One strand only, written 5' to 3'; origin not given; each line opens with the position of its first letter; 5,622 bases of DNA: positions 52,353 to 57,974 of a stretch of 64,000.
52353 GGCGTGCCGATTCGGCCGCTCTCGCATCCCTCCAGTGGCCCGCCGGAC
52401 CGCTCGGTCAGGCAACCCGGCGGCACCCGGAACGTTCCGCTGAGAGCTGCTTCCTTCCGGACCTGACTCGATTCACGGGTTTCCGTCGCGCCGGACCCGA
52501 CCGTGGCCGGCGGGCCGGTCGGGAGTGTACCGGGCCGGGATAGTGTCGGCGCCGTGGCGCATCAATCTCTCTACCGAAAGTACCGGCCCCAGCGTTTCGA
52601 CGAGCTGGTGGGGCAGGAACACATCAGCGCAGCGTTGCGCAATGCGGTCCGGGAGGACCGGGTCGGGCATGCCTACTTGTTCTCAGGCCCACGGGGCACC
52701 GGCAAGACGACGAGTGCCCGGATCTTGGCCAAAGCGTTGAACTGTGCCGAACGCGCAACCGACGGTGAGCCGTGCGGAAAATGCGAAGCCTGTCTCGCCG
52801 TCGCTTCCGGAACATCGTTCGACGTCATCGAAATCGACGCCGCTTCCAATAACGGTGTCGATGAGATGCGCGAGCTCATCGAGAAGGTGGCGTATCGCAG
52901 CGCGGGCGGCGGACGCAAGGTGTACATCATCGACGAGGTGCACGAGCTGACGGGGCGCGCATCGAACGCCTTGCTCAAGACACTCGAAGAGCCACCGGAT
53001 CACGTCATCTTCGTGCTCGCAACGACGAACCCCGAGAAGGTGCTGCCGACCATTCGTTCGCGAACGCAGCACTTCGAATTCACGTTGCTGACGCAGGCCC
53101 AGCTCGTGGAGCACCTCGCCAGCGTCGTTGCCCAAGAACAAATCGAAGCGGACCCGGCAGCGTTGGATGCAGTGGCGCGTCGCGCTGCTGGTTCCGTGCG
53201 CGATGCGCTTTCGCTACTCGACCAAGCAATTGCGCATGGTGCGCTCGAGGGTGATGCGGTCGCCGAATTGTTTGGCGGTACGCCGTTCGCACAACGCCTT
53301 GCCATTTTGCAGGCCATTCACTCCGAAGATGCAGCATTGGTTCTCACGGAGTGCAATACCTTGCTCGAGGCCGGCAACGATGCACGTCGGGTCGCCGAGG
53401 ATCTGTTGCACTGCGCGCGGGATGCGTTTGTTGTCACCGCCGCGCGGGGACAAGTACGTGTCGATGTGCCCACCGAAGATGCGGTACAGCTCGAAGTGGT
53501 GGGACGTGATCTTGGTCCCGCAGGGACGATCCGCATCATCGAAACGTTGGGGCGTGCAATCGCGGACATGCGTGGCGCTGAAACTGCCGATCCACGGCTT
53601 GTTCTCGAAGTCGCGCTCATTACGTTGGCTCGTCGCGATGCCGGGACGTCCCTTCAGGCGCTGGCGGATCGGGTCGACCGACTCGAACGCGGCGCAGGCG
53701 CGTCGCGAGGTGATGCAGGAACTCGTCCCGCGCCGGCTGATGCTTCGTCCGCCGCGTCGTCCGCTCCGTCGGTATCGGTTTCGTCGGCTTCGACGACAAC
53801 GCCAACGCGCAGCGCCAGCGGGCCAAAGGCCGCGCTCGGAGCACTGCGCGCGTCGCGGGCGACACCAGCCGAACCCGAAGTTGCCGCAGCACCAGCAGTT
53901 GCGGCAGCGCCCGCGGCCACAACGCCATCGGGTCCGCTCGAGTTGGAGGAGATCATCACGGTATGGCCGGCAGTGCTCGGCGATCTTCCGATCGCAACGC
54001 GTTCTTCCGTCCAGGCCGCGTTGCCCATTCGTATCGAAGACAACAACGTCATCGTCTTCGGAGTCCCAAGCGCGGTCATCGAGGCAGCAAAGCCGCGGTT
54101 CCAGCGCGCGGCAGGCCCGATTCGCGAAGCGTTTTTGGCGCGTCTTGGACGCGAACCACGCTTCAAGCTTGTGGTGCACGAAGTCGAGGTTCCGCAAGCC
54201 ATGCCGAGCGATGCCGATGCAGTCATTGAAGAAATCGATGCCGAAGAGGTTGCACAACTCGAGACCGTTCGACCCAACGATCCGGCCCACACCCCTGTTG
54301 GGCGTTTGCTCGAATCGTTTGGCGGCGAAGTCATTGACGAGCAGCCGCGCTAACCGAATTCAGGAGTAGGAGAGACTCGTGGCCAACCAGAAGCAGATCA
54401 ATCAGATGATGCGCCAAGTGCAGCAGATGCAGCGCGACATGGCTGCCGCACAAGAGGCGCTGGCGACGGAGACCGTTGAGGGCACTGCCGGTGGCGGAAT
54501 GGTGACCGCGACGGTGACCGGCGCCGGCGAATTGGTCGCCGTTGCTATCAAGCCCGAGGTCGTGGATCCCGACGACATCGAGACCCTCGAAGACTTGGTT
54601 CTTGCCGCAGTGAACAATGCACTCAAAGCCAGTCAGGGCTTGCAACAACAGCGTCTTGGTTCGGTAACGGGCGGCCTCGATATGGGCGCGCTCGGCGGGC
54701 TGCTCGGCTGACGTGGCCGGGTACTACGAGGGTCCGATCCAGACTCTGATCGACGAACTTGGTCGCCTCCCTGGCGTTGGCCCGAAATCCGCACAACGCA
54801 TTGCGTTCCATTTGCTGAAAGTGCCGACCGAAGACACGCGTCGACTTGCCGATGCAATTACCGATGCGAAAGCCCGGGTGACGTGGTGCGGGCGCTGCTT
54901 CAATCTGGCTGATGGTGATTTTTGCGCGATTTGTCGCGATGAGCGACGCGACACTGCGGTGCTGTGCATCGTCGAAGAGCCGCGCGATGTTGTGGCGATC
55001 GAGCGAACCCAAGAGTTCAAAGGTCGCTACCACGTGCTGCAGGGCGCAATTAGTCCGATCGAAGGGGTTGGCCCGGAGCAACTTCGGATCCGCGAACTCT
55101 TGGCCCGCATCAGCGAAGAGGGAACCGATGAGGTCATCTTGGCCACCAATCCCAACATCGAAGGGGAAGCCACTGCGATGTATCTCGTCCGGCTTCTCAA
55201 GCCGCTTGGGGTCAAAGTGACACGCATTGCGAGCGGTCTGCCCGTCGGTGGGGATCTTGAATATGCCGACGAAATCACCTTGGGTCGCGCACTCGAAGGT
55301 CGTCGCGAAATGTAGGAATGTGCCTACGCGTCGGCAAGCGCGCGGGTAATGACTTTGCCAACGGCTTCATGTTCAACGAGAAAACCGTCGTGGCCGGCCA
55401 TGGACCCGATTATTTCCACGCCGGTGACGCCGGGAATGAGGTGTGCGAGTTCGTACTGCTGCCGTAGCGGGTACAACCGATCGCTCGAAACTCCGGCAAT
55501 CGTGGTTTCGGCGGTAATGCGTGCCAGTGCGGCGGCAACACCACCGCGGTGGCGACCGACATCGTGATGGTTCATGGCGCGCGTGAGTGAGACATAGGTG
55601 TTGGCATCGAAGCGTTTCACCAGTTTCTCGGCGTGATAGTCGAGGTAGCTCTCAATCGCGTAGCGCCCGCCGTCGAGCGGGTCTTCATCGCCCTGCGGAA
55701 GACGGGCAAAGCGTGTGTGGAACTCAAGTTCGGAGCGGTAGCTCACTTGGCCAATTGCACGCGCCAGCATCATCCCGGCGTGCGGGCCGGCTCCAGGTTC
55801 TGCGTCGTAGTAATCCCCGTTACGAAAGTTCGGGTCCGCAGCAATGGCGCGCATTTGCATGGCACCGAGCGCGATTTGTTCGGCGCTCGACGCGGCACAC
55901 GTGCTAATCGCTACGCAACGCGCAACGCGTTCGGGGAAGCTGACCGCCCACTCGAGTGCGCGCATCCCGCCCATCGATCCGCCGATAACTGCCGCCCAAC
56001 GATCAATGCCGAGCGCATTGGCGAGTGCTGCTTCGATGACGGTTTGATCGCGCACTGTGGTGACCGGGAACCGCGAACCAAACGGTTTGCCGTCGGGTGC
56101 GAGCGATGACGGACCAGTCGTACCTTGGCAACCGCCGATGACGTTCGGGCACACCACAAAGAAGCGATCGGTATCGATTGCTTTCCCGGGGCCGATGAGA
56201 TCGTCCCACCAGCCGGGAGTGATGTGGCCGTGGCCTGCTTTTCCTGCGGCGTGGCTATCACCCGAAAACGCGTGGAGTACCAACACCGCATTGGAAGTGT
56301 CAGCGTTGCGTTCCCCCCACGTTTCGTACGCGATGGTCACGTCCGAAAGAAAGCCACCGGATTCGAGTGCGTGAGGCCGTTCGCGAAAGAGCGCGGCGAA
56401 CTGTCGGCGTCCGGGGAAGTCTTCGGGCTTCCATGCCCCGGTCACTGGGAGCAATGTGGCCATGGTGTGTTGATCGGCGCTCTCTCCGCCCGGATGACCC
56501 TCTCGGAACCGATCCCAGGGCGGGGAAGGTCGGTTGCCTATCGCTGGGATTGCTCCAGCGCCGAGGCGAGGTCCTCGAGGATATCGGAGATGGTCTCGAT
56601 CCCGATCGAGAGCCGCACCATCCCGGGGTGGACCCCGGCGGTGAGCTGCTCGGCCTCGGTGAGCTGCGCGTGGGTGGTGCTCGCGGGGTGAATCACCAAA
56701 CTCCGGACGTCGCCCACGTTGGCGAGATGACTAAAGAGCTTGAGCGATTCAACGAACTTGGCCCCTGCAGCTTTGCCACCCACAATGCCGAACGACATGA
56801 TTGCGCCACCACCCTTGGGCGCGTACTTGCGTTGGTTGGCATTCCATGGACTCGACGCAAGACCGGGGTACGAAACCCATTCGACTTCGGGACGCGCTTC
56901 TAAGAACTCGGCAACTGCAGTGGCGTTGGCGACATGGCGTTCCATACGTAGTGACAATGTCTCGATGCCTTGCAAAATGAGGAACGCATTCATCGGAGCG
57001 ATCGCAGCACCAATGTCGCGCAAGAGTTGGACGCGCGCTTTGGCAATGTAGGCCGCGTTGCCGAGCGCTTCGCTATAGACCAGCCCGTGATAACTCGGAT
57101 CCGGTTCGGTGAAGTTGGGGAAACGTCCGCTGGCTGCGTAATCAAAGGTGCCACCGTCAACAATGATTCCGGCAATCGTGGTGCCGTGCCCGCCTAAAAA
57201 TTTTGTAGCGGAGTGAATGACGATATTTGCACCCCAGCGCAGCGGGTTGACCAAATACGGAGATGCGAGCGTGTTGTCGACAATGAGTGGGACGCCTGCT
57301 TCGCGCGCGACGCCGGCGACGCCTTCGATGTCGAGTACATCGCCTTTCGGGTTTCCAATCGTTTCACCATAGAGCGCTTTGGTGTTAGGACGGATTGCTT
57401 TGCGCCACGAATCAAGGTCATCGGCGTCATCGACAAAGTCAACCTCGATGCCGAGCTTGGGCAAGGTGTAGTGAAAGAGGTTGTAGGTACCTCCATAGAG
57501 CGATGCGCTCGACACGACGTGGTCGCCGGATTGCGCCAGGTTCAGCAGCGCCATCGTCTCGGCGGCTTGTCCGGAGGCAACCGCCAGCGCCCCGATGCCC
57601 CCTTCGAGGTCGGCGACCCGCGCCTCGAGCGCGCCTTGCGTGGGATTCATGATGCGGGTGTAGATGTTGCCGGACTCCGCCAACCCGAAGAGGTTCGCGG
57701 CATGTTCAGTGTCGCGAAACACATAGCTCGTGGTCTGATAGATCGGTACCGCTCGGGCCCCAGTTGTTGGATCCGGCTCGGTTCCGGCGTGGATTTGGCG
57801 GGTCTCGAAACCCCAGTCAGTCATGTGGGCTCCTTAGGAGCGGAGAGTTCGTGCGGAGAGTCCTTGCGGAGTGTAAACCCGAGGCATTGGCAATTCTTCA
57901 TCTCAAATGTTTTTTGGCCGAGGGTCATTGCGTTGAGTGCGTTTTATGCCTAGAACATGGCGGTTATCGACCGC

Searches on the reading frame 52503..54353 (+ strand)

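Call 56: search_protein_families(library=pfam, proteins=[window:52503-54353:+], max_evalue=0.00001)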
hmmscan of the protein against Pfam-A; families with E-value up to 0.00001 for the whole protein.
window:52503-54353:+ (616 aa): 6 families
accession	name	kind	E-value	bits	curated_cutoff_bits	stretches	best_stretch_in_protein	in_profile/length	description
PF13177.12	DNA_pol3_delta2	-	3.8e-46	157.5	27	1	37-194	1-158/161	DNA polymerase III, delta subunit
PF22608.2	DNAX_ATPase_lid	-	2.9e-18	65.8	27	1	200-247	1-48/49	DNA polymerase III clamp loader subunit, ATPase lid domain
PF00004.35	AAA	-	4.5e-16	59.9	21.2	1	59-191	2-126/131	ATPase family associated with various cellular activities (AAA)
PF12169.13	DNA_pol3_gamma3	-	2.8e-08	34.1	24.4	1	251-377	4-129/143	DNA polymerase III subunits gamma and tau domain III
PF05496.18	RuvB_N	-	3.5e-08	33.8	27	1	28-100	2-78/159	Holliday junction DNA helicase RuvB P-loop domain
PF13401.12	AAA_22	-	8e-07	29.9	27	1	59-174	9-122/130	AAA domain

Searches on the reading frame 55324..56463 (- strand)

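Call 56: search_protein_families(library=pfam, proteins=[window:55324-56463:-], max_evalue=0.00001)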
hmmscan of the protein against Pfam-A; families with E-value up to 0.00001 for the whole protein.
window:55324-56463:- (379 aa): 1 family
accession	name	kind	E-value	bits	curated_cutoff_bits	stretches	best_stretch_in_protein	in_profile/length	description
PF00561.26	Abhydrolase_1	-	3.7e-22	79.6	25.8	1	58-363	1-243/245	alpha/beta hydrolase fold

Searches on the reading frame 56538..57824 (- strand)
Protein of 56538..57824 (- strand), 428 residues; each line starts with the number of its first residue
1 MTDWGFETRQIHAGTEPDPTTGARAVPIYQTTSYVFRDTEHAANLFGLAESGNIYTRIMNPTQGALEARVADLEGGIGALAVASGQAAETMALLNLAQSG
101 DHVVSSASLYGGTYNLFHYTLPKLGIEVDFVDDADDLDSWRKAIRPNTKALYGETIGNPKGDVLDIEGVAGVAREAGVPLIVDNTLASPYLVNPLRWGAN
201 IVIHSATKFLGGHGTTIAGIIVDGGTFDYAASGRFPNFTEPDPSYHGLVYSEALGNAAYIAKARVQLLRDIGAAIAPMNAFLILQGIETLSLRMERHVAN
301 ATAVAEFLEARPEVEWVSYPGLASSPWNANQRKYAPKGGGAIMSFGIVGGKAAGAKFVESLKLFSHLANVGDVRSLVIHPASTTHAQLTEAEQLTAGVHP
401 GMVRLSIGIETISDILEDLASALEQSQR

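Call 56: search_protein_families(library=pfam, proteins=[window:56538-57824:-], max_evalue=0.00001)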
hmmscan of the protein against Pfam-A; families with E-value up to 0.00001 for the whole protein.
window:56538-57824:- (428 aa): 1 family
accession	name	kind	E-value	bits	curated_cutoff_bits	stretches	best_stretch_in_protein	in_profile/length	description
PF01053.26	Cys_Met_Meta_PP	-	2.6e-133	444.7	27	1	7-424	1-381/381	Cys/Met metabolism PLP-dependent enzyme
